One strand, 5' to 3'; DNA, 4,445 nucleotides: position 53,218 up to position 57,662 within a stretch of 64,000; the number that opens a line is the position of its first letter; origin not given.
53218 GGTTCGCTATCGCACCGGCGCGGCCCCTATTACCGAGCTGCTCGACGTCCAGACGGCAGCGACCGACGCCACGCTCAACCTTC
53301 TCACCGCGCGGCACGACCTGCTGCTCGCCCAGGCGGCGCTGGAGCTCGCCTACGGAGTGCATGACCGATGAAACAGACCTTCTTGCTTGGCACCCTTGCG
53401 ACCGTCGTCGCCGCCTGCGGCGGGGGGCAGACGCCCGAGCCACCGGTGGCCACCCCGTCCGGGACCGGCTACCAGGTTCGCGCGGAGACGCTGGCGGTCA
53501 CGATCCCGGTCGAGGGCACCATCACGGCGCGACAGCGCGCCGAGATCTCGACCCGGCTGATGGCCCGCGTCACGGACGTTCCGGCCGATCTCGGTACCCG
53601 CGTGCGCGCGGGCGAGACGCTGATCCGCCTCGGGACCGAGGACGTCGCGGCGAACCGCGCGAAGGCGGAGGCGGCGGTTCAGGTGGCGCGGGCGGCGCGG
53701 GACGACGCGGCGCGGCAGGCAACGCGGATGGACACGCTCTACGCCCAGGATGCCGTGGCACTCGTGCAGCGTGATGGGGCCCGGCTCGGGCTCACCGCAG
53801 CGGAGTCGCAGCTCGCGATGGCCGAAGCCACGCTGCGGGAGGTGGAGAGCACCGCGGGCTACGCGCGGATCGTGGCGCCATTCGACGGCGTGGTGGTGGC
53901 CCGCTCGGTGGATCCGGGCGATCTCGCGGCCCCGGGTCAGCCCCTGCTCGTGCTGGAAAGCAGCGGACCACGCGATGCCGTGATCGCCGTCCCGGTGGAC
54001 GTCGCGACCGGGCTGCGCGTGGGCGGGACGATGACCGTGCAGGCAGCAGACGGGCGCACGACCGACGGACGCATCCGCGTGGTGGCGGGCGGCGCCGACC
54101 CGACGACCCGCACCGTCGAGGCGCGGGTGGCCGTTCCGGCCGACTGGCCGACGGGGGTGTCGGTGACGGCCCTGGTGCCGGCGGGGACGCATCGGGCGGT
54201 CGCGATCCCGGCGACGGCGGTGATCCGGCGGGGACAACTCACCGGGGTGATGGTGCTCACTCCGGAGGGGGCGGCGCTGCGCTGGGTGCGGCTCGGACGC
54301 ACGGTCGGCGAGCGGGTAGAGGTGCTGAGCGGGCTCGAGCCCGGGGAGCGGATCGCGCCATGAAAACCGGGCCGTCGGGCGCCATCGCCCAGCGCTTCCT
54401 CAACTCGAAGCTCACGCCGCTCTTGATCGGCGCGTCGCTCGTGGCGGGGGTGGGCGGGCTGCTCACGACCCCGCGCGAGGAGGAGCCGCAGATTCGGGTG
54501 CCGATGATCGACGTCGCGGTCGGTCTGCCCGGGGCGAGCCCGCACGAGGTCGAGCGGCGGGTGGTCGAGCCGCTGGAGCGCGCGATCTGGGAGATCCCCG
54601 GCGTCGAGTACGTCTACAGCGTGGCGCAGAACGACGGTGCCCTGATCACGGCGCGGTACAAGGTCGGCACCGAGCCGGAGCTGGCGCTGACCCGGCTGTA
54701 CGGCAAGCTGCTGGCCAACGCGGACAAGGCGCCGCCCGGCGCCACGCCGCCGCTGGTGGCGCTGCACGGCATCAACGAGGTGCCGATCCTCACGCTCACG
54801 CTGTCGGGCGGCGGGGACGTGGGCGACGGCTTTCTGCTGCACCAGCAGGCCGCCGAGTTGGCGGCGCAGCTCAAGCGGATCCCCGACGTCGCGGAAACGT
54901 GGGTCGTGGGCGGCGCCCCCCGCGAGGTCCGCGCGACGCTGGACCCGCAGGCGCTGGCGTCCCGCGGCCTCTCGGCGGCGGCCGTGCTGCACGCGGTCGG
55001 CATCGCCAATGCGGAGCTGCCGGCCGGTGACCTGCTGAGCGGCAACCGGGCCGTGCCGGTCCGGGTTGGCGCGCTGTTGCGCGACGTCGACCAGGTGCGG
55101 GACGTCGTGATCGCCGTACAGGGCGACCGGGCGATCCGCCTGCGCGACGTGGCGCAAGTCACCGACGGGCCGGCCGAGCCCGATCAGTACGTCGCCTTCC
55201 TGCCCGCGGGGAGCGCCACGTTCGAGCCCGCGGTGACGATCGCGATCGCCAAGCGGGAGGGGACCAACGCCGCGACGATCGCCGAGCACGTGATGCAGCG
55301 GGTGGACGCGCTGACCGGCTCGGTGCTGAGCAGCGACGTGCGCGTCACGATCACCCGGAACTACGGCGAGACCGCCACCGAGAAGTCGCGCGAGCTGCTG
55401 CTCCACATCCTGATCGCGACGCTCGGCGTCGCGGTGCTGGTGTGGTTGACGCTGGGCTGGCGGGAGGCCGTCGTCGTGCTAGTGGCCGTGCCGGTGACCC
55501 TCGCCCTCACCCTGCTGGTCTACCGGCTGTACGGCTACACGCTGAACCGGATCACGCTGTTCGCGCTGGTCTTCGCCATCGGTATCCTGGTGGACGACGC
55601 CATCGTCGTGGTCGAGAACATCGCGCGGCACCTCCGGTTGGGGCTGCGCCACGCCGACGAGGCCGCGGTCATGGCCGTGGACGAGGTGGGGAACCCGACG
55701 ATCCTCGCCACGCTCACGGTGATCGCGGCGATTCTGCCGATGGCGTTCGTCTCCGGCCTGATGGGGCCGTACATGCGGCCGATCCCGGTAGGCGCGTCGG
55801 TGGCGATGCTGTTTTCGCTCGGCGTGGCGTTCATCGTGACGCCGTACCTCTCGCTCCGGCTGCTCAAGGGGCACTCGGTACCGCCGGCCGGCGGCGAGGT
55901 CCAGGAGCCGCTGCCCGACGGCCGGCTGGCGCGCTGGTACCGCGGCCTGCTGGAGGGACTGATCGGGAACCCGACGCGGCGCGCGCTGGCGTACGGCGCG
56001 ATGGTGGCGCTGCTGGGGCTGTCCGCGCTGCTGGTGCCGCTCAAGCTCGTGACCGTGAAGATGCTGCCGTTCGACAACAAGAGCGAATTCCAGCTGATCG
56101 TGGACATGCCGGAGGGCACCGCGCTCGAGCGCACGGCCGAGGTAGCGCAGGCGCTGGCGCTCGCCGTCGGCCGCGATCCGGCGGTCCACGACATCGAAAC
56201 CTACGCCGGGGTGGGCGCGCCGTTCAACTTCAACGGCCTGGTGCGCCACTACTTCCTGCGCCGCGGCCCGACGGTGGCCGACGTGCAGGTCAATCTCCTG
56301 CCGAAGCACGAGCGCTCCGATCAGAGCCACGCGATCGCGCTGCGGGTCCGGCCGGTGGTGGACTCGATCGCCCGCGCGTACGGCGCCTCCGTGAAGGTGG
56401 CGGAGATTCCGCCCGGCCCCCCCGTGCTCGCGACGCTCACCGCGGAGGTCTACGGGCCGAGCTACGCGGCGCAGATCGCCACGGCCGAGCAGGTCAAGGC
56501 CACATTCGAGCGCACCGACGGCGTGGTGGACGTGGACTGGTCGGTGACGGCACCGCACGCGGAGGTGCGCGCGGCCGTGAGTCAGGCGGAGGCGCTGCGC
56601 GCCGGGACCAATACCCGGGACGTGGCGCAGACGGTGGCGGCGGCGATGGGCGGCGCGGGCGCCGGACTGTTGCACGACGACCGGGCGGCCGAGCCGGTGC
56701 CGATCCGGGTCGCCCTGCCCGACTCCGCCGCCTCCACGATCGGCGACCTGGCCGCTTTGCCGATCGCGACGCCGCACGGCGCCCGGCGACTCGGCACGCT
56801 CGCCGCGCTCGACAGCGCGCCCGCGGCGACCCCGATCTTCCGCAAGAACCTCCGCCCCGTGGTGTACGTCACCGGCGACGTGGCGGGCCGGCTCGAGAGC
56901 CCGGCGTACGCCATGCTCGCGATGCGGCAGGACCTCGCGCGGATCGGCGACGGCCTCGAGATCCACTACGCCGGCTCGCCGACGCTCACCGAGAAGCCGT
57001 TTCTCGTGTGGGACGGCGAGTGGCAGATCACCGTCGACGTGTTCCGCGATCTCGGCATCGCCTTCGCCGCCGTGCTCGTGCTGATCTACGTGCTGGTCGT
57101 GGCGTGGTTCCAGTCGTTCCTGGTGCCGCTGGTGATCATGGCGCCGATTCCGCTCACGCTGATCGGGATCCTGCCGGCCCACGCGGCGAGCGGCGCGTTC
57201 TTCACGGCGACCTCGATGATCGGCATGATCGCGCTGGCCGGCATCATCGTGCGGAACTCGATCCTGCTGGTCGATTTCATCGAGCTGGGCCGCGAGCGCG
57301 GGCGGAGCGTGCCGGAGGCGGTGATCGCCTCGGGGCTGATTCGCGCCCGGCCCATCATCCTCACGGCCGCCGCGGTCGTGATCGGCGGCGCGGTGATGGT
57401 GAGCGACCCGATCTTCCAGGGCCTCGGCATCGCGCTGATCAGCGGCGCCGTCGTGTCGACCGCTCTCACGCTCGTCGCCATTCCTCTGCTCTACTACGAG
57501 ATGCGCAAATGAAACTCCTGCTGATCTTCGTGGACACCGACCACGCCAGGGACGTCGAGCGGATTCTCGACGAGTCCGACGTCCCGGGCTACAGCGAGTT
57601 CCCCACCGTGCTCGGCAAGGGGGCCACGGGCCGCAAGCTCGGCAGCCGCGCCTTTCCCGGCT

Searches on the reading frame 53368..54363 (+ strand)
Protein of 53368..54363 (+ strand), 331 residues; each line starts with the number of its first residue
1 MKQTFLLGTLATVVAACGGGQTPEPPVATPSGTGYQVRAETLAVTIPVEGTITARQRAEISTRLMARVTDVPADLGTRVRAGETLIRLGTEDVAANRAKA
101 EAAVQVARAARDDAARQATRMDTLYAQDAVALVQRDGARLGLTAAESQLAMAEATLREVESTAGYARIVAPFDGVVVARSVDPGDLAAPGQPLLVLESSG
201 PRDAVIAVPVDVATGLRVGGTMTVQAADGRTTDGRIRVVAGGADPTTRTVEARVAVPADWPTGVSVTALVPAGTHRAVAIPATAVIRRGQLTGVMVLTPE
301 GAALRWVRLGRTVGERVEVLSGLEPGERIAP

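Call 84: search_protein_families(library=pfam, proteins=[window:53368-54363:+], max_evalue=0.00001)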
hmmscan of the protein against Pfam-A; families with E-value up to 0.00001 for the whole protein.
window:53368-54363:+ (331 aa): 2 families
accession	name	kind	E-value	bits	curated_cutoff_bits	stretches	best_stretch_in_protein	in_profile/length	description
PF16576.10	HlyD_D23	-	6.3e-17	62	30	1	44-257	4-202/214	Barrel-sandwich domain of CusB or HlyD membrane-fusion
PF13437.12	HlyD_3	-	3.3e-12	47.5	22.2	1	168-259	2-96/106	HlyD family secretion protein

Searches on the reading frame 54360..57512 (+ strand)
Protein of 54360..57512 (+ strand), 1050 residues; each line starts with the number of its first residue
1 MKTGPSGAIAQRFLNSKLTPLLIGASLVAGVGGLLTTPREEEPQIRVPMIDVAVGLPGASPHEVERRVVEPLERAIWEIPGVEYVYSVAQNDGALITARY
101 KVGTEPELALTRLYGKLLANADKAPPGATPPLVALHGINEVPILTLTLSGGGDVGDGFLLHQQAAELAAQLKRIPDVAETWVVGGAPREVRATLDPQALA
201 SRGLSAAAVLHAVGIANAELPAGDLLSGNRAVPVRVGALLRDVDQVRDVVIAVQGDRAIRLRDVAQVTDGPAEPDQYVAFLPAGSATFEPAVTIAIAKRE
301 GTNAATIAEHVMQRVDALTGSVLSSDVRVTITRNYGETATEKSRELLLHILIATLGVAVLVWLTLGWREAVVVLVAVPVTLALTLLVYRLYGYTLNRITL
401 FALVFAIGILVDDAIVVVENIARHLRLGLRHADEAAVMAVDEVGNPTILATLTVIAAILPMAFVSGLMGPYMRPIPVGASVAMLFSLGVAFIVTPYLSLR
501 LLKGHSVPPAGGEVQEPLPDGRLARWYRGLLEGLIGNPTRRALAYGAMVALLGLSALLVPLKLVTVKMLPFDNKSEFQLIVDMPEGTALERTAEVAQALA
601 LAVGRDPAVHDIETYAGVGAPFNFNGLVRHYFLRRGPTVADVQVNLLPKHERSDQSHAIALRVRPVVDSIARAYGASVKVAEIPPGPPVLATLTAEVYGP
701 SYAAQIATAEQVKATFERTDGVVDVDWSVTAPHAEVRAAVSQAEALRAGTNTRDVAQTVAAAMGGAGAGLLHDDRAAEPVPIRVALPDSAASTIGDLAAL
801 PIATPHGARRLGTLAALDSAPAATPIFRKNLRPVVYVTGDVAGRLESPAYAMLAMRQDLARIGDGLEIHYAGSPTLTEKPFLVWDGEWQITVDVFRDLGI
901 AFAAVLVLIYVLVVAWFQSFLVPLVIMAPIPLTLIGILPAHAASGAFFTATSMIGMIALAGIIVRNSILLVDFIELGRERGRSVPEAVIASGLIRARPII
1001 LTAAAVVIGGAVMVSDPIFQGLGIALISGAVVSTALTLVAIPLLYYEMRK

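Call 84: search_protein_families(library=pfam, proteins=[window:54360-57512:+], max_evalue=0.00001)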
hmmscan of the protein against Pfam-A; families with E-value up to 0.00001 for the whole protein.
window:54360-57512:+ (1050 aa): 2 families
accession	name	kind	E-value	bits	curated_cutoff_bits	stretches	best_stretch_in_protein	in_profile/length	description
PF00873.25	ACR_tran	-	9.9e-149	497.4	28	1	27-1046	20-1018/1021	AcrB/AcrD/AcrF family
PF02355.23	SecD_SecF_C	-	8e-06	25.8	20.5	1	343-470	30-155/189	Protein export membrane protein SecD/SecF, C-terminal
